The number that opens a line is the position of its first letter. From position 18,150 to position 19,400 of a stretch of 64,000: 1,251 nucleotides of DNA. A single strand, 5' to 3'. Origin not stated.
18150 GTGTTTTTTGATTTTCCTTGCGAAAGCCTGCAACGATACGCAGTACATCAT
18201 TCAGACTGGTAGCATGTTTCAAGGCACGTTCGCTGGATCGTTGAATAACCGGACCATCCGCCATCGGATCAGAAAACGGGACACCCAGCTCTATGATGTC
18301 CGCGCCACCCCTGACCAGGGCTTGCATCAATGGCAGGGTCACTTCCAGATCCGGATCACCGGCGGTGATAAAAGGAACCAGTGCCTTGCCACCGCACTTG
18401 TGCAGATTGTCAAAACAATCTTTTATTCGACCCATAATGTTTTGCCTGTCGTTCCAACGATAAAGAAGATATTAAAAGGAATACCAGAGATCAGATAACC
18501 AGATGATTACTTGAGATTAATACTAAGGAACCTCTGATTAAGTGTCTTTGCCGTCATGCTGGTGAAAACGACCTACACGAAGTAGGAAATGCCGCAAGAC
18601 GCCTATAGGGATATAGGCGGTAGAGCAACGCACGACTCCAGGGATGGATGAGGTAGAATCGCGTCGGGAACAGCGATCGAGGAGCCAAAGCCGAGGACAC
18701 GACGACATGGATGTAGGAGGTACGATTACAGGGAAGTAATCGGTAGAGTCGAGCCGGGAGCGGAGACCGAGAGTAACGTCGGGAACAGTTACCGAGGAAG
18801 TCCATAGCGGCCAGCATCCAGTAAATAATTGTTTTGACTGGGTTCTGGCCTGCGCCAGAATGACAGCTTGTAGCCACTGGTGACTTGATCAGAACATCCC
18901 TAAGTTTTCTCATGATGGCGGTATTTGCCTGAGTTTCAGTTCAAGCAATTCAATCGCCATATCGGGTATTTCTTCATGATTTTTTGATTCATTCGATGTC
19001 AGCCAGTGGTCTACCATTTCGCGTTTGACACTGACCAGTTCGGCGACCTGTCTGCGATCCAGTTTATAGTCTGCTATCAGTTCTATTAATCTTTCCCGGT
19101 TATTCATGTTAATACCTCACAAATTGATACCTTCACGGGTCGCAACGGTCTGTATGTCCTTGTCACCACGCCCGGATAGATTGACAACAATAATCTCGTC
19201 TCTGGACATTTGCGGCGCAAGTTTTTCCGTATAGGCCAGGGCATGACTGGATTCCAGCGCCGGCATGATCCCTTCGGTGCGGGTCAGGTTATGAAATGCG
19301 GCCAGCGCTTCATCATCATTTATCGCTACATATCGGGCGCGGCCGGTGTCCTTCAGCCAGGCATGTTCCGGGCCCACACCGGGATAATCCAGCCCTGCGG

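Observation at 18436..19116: trpB and trpA are separated by a 680-bp spacer filled with a mosaic repeat cluster and a small HTH ORF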

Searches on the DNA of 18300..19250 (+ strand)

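Call 4: search_rna_families(source=window, start=18300, end=19250, threshold=evalue, max_evalue=10, show_alignments=4)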
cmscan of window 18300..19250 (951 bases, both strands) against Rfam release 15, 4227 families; matches with E-value up to 10: 2.
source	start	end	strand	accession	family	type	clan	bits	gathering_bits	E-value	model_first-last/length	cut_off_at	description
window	18592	18668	-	RF02631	Hrs13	Gene; sRNA;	-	12.9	52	4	1-82/82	no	Hfq-regulated sRNA 13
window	18478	18499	+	RF03092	Ocean-VII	Gene; sRNA;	-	12.5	53.5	1.3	1-41/41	no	Ocean-VII RNA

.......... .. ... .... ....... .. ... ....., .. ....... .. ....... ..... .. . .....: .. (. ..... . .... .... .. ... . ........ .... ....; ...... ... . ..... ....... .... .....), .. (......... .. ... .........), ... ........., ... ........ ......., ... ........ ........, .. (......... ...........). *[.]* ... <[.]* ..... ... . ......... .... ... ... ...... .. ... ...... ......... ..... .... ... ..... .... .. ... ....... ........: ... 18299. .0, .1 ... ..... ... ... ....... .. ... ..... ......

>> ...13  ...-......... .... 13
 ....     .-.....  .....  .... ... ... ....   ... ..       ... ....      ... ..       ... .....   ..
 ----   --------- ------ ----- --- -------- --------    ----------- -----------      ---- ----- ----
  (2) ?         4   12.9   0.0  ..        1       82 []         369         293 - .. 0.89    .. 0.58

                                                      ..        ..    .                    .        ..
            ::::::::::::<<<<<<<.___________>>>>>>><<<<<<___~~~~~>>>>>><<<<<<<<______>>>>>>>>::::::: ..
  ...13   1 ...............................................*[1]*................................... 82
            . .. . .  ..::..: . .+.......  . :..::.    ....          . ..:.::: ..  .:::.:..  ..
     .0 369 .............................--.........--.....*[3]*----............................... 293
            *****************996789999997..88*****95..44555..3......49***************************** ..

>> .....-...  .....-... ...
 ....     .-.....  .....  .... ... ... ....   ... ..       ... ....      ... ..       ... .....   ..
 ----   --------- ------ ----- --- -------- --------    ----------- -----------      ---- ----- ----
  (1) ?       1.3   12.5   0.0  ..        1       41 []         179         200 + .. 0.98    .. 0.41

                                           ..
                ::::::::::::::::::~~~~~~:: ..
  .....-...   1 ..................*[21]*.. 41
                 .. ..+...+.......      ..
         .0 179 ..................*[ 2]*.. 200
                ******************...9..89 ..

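Call 43: search_dna_similar(query=window:18527-18899:+, collection=plasmids, mode=distant, max_rows=25)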
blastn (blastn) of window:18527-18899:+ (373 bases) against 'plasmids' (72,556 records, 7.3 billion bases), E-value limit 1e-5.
No match.

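Call 44: search_dna_similar(query=window:18527-18899:+, collection=phages, mode=distant, max_rows=10)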
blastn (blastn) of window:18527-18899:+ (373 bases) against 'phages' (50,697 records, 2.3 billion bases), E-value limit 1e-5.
No match.
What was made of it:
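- Tried and rejected: No match (calls 43, 44).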

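Call 89: build_rna_model(alignment_id=A3)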
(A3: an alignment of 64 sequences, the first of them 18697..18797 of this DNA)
Model R1 built from alignment A3 (64 sequences, 105 columns); structure: RNAalifold consensus.
model positions 101; base pairs 12; branch points 1; effective number of sequences 2.19; information 0.59 bits per position. Calibrated on 0.2 Mb of random sequence (short: E-values are rough).
structure used (alignment columns):
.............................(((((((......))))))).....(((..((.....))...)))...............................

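Call 90: search_with_rna_model(model_id=R1, source=window, max_evalue=1)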
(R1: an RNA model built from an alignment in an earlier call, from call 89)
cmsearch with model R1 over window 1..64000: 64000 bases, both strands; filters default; matches with E-value up to 1: 11.
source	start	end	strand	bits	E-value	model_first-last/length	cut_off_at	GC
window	18697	18797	+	106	3.8e-28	1-101/101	no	0.55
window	57014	57114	-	100.9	1.1e-26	1-101/101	no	0.57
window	56895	56996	-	99.5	2.6e-26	1-101/101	no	0.52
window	28165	28265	-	67.6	3.2e-17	1-101/101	no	0.61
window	10405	10504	+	65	1.8e-16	1-101/101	no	0.58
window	52536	52635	-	54.3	2e-13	1-101/101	no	0.49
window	18597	18696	+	37.2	1.5e-08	1-101/101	no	0.58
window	55616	55691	+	31.2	7.9e-07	1-101/101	no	0.66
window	47088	47136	+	29.9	1.8e-06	27-75/101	no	0.51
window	28530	28582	-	26.3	1.9e-05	1-101/101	no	0.62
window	28269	28317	-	24.5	6.5e-05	27-75/101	no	0.55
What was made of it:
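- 18697..18797 (+): Canonical four-unit module (two ANGGAX hairpins, the 30-mer unit, one 9-nt-loop hairpin). Covariance model R1, 106 bits, E=4e-28 (call 90).
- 18597..18696 (+): Second, more degenerate module. Model R1, 37 bits, E=1.5e-8 (call 90).
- Checked: A covariance model of the repeat module gives 11 matches in the window, E from 4e-28 to 6e-5 (call 90).
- Array orientation is mixed within 64 kb (call 90), so no replication-strand bias is visible. Covariance-model E-values down to 4e-28 (call 90).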

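Call 91: search_with_rna_model(model_id=R1, sources=[L001, L002, L003, L004, L005, L006, L007, L008, L009, L010, L011, L012, L013, L014, L015, L016, L017, L018, L019, L020, L021, L022, L023, L024, L025, L026, L027, L028, L029, L030, L031, L032, L033, L034, L035, L036, L037, L038, L039, L040, L041, L042, L043, L044, L045, L046, L047, L048, L049, L050, L051, L052, L053, L054, L055, L056, L057, L058, L059, L060, L061, L062, L063, L064, L065, L066, L067, L068, L069, L070, L071, L072, L073, L074, L075, L076, L077, L078, L079, L080, L082, L084, L085, L088, L090, L091, L094, L216, L218], max_evalue=0.1)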
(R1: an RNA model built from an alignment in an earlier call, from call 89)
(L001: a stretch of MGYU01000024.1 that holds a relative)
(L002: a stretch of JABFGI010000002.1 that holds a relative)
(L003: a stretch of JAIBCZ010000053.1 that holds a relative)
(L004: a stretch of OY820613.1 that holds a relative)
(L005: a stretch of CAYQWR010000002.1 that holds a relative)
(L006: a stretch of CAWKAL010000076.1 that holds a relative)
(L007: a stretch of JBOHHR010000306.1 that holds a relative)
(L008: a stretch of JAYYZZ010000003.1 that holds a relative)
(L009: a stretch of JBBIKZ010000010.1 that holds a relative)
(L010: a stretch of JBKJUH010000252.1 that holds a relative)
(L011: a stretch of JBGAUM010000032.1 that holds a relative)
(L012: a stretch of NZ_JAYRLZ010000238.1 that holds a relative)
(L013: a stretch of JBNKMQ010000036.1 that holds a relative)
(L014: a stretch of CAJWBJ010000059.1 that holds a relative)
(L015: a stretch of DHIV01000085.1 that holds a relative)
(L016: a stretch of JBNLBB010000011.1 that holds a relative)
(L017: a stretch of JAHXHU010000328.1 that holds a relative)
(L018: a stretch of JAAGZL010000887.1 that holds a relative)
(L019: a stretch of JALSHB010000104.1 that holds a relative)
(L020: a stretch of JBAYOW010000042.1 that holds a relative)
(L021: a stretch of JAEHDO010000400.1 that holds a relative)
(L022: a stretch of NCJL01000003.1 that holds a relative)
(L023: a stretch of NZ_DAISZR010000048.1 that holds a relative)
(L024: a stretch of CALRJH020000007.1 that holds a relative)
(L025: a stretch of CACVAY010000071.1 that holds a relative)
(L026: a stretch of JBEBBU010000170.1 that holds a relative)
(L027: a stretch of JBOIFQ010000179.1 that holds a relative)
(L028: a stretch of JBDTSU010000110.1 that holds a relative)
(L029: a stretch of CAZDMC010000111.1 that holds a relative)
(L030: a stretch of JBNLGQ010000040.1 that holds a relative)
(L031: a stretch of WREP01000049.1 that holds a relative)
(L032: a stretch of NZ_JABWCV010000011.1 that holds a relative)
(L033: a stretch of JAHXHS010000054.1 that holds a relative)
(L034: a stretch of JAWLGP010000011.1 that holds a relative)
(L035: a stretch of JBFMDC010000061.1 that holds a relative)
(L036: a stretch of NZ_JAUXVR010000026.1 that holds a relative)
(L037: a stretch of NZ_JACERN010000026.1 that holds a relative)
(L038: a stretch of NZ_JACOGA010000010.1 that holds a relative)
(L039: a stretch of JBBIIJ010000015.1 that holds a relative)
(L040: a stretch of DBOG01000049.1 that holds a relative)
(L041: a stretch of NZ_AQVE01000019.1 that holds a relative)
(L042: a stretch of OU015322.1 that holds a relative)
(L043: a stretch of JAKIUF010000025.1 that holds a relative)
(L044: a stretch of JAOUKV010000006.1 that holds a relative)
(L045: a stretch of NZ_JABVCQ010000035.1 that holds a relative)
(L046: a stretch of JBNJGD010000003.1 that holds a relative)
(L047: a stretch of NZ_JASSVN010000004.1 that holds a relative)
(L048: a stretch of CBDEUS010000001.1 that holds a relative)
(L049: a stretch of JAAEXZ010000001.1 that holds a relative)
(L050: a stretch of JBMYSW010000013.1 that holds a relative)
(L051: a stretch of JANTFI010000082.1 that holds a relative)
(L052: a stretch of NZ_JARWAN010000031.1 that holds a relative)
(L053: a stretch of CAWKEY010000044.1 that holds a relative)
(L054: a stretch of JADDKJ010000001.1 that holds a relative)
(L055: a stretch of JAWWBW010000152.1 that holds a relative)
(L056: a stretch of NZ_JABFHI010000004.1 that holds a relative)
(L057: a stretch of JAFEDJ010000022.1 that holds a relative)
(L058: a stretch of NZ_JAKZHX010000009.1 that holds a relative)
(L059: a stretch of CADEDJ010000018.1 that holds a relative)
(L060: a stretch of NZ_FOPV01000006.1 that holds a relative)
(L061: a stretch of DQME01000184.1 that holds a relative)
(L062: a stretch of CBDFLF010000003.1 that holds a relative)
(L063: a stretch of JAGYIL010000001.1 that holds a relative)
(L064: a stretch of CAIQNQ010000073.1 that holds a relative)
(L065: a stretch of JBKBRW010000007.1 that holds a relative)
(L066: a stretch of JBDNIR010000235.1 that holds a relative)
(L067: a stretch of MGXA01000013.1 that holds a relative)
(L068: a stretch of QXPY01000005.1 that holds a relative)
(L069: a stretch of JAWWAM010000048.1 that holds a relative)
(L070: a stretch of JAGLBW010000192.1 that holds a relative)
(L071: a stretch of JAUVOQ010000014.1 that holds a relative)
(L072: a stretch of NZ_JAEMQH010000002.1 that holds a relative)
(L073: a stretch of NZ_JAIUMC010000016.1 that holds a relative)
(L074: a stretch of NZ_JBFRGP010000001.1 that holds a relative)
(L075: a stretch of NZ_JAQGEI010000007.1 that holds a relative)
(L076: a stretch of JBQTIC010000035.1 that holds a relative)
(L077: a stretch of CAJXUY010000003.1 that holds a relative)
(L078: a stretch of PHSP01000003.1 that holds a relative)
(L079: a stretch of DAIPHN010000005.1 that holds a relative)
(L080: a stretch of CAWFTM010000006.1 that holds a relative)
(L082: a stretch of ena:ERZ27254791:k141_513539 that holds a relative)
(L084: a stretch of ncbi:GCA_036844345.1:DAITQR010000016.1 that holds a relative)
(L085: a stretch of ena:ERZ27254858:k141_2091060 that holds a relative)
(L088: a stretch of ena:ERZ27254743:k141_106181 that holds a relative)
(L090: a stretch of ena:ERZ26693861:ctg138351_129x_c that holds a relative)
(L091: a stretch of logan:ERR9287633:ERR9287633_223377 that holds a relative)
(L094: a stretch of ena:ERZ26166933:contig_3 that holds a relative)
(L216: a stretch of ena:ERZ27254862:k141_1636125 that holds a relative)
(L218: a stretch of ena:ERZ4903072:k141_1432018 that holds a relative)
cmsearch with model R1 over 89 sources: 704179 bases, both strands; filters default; matches with E-value up to 0.1: 0.
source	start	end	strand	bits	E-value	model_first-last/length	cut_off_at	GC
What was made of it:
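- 11 covariance-model matches at 7 places in 64 kb, against 0 in 704 kb of other genomes (calls 90, 91).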
